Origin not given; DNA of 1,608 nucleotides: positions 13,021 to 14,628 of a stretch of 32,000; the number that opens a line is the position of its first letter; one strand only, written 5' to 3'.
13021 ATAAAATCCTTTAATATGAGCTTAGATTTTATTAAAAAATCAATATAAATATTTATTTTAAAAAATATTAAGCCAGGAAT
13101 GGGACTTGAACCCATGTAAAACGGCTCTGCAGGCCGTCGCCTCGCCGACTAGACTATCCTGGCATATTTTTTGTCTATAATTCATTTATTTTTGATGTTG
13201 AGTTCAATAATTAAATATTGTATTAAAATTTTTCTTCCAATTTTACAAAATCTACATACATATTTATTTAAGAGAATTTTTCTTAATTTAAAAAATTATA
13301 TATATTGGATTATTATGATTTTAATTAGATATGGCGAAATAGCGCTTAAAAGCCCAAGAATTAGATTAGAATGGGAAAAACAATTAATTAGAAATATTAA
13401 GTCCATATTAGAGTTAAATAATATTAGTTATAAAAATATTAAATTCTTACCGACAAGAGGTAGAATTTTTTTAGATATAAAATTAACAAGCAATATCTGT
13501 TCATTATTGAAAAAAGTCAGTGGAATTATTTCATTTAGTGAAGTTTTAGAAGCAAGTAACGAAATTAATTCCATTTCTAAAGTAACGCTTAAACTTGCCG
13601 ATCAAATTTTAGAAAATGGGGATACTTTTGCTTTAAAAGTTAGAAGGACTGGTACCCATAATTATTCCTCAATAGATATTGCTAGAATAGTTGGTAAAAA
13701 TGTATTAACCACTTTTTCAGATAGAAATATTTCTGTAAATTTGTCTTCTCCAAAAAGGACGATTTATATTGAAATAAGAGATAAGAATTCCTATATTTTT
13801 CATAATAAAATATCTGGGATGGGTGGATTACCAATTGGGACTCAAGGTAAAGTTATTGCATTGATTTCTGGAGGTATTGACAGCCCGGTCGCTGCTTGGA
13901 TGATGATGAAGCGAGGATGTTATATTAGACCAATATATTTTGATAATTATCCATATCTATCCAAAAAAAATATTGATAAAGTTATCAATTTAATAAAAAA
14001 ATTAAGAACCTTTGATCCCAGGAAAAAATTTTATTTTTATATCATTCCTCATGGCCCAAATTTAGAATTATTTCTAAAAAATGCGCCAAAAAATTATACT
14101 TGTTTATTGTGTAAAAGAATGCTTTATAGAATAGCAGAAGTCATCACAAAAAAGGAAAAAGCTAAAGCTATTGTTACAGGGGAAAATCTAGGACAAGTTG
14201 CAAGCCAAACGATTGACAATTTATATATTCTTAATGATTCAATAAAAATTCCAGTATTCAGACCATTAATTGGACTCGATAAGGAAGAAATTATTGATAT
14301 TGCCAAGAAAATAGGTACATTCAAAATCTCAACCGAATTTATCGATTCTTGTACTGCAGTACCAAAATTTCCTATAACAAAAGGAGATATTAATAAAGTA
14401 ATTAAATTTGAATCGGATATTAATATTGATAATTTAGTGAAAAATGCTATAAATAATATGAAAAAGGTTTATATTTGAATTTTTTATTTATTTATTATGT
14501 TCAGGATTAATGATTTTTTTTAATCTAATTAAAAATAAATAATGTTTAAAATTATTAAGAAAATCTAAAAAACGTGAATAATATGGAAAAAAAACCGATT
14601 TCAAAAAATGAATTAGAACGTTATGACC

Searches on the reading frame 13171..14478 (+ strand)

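Call 12: search_protein_families(library=pfam, proteins=[window:13171-14478:+])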
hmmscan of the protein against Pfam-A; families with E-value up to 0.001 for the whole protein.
window:13171-14478:+ (435 aa): 4 families
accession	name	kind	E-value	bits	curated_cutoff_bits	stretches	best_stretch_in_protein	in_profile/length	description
PF02568.20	ThiI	-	4.4e-70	235.8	20.5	1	223-418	1-196/197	Thiamine biosynthesis protein (ThiI)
PF22025.1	ThiI_fer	-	1e-13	51.9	25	1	49-123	1-72/72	ThiI ferredoxin-like domain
PF02926.22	THUMP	-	1.3e-12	48.4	20.6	1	131-210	3-82/84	THUMP domain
PF06508.19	QueC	-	6.2e-06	26.3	22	0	227-278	1-51/210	Queuosine biosynthesis protein QueC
